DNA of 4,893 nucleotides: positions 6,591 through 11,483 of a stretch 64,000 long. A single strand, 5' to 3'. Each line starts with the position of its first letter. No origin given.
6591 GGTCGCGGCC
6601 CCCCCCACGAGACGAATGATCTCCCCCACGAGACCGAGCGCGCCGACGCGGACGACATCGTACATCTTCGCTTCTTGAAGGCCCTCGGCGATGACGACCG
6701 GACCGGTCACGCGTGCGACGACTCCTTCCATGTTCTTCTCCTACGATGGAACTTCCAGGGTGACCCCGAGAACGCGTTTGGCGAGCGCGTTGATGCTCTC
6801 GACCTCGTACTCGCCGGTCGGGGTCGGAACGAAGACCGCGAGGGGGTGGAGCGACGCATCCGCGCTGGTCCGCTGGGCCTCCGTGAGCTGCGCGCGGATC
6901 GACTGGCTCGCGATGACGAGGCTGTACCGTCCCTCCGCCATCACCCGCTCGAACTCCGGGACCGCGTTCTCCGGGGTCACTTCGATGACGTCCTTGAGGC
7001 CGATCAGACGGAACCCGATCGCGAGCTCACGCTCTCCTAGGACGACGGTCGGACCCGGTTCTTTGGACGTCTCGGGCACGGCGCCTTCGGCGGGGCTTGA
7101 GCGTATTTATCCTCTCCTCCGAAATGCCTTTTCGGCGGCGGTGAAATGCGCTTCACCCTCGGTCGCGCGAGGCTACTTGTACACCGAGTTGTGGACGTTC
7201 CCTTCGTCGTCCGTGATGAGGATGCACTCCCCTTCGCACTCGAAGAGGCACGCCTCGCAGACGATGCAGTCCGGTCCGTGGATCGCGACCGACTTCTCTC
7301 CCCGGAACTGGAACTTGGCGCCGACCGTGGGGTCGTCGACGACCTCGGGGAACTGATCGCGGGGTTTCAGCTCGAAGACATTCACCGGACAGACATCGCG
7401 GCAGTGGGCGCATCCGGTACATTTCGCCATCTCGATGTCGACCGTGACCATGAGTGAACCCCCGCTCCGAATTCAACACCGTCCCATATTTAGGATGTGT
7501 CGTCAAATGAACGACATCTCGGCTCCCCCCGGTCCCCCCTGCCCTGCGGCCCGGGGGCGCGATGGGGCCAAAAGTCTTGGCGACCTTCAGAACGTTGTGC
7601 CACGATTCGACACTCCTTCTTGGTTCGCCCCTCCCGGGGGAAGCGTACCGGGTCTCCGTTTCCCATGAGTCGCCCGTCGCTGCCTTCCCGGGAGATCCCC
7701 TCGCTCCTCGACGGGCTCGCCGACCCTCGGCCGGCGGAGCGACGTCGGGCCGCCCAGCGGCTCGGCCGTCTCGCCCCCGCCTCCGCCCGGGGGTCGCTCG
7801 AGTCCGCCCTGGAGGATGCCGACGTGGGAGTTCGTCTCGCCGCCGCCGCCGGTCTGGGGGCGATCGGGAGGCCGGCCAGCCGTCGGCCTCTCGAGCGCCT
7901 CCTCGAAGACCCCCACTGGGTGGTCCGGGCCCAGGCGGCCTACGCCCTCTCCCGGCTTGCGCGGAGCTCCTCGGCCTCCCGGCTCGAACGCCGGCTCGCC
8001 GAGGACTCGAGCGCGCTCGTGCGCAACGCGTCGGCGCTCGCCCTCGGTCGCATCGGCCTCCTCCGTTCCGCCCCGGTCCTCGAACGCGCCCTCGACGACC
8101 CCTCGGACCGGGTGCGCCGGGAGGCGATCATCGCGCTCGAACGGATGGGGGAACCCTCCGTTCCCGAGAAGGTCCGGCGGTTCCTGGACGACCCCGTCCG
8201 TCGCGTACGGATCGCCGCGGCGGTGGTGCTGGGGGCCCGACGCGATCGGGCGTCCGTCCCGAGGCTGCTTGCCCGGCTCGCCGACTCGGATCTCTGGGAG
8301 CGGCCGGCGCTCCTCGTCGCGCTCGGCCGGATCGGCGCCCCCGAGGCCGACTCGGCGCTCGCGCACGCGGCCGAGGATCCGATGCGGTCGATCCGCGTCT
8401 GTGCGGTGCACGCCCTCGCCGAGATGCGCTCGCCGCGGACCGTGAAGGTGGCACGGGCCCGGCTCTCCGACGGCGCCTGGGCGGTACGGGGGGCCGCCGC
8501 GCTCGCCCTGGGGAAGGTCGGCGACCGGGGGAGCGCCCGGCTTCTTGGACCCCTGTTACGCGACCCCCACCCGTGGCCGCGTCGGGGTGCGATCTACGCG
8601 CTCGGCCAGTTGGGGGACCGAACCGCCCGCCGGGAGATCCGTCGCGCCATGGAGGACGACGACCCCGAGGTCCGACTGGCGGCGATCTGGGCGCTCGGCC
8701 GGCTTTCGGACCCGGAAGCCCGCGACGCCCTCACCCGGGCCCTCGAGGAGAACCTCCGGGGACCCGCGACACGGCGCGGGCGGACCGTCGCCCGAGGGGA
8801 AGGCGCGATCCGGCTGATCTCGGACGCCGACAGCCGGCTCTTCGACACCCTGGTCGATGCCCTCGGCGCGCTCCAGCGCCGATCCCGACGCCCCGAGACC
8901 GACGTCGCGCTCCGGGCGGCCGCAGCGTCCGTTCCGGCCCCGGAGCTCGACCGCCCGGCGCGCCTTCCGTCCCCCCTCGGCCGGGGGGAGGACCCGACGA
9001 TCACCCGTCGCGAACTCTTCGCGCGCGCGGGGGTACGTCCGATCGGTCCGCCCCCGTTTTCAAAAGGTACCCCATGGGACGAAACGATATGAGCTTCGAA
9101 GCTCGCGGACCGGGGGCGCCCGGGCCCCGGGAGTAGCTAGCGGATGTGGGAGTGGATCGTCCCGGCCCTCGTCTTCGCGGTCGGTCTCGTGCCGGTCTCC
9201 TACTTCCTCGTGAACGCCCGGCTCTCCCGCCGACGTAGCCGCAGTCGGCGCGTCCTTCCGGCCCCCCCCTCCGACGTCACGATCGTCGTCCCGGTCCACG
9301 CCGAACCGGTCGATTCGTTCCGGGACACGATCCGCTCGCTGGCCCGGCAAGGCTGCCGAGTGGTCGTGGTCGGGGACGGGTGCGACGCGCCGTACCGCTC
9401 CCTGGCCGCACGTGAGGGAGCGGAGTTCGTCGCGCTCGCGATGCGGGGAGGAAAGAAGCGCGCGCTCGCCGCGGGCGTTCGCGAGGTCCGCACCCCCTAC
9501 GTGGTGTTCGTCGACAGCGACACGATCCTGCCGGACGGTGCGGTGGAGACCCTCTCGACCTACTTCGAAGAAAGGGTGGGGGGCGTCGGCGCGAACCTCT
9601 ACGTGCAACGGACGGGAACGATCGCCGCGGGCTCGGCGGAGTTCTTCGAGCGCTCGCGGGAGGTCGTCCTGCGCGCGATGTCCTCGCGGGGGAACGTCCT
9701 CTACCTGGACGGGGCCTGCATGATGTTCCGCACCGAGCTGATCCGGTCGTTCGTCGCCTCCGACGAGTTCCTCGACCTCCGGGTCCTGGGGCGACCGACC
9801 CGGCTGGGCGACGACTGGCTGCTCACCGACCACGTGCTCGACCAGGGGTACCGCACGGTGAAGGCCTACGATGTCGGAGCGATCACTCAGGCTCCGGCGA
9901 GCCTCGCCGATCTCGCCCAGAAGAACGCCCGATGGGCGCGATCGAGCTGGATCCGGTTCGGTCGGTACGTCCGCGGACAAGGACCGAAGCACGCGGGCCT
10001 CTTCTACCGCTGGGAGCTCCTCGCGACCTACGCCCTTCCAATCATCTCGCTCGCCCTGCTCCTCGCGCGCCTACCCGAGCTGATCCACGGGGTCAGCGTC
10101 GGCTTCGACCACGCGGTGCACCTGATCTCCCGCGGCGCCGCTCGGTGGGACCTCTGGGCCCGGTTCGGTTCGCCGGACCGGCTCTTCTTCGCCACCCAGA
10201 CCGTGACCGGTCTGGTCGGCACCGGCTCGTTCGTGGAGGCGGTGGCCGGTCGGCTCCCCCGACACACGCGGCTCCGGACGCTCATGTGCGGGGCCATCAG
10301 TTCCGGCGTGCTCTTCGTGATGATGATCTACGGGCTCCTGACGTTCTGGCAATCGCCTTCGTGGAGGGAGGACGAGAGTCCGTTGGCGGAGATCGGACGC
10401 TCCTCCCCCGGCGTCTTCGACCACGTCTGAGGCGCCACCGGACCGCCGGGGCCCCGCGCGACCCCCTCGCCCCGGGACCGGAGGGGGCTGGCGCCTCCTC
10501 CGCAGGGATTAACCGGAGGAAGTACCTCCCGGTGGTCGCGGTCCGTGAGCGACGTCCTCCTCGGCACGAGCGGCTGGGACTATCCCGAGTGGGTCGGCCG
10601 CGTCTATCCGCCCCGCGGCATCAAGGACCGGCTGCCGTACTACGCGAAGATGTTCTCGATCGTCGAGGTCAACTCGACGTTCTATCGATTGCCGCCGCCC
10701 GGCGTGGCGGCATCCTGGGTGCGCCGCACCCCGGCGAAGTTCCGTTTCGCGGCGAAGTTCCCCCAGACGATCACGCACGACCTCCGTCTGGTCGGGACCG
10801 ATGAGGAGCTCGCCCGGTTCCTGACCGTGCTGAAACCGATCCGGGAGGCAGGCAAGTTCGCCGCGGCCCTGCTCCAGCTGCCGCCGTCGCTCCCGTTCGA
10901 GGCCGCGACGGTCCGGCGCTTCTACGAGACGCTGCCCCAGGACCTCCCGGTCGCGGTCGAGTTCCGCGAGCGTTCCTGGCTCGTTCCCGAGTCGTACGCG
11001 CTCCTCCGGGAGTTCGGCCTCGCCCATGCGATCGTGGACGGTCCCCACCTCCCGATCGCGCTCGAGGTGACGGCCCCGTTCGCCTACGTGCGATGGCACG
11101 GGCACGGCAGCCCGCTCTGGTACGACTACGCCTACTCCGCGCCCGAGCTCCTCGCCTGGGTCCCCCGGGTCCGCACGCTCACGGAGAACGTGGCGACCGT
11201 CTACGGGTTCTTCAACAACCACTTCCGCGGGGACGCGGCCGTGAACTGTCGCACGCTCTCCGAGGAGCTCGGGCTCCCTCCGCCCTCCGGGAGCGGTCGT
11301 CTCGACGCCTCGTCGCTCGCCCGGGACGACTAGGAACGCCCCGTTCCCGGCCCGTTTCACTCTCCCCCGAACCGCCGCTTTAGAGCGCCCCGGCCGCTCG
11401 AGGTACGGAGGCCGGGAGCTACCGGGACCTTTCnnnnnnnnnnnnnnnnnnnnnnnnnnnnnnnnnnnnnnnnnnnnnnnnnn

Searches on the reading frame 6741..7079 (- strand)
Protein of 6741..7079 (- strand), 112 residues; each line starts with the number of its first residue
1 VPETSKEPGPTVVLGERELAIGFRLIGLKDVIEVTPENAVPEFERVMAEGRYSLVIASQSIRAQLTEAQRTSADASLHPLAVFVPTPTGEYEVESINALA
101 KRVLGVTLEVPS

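Call 13: search_protein_families(library=pfam, proteins=[window:6741-7079:-], max_evalue=0.01)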
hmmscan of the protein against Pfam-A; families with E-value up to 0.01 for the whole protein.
window:6741-7079:- (112 aa): 1 family
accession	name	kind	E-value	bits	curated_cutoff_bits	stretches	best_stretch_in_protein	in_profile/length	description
PF01990.22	ATP-synt_F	-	2.2e-10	41.1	23.5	1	12-99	2-87/91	ATP synthase (F/14-kDa) subunit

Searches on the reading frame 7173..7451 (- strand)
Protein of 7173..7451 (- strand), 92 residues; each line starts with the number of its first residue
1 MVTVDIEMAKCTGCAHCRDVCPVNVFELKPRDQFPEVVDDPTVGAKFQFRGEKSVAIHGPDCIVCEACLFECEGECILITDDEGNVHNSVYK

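Call 13: search_protein_families(library=pfam, proteins=[window:7173-7451:-], max_evalue=0.01)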
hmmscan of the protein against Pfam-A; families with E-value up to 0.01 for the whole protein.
window:7173-7451:- (92 aa): 12 families
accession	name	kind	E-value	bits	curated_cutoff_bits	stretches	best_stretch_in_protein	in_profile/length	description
PF12838.12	Fer4_7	-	3.1e-07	31.2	27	1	10-72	1-48/52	4Fe-4S dicluster domain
PF13187.11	Fer4_9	-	6e-07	29.8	27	1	10-77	1-52/52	4Fe-4S dicluster domain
PF14697.11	Fer4_21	-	6.7e-07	29.8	35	1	6-25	36-56/59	4Fe-4S dicluster domain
PF13237.11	Fer4_10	-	2.2e-06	27.9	25.5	1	6-72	4-52/53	4Fe-4S dicluster domain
PF13183.11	Fer4_8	-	3.1e-05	24.9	27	1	8-25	51-68/68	4Fe-4S dicluster domain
PF00037.32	Fer4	-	0.00013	22.1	21.1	1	6-26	3-23/24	4Fe-4S binding domain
PF12797.12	Fer4_2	-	0.00025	21.3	24.5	1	6-23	5-22/22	4Fe-4S binding domain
PF13370.11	Fer4_13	-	0.00038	21.5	24.5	1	7-42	2-36/58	4Fe-4S single cluster domain of Ferredoxin I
PF13484.11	Fer4_16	-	0.0011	20.2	30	1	10-72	1-63/66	4Fe-4S double cluster binding domain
PF12837.12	Fer4_6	-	0.0013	19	25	1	4-26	2-24/24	4Fe-4S binding domain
PF25160.1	LdpA_Fe-S-bd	-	0.0039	17.4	27.6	1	5-26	22-43/49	LdpA Fe-S cluster-binding domain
PF13459.11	Fer4_15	-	0.01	17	22.4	1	4-32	1-28/66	4Fe-4S single cluster domain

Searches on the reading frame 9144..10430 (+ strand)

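Call 13: search_protein_families(library=pfam, proteins=[window:9144-10430:+], max_evalue=0.01)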
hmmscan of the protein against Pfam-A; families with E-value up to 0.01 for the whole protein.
window:9144-10430:+ (428 aa): 5 families
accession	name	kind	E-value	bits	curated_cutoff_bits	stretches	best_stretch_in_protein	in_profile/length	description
PF13641.12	Glyco_tranf_2_3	-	6e-23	82.5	27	1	43-266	2-229/230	Glycosyltransferase like family 2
PF00535.33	Glycos_transf_2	-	1.9e-14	54.4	23.3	1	46-200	1-164/168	Glycosyl transferase family 2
PF13506.12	Glyco_transf_21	-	1.4e-10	41.3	21.7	1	104-266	18-174/174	Glycosyl transferase family 21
PF13632.12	Glyco_trans_2_3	-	1.7e-09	38.2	27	1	119-311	1-181/198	Glycosyl transferase family group 2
PF22921.2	FKRP_N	-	0.0048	16.7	27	1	42-142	11-114/245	Fukutin-related protein stem domain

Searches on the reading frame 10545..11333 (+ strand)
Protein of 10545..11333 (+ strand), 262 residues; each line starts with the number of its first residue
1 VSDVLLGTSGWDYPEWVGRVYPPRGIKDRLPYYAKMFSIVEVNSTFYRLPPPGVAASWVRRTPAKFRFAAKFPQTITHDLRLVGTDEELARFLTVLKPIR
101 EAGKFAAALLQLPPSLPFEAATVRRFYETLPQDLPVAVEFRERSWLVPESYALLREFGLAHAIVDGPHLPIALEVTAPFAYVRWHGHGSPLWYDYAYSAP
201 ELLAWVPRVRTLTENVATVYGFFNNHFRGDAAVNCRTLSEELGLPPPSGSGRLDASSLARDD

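Call 13: search_protein_families(library=pfam, proteins=[window:10545-11333:+], max_evalue=0.01)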
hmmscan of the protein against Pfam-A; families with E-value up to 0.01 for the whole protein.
window:10545-11333:+ (262 aa): 1 family
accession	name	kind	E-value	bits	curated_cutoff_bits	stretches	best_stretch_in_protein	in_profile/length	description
PF01904.24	DUF72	-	9.5e-63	212.6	25.3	1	21-240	1-216/217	Protein of unknown function DUF72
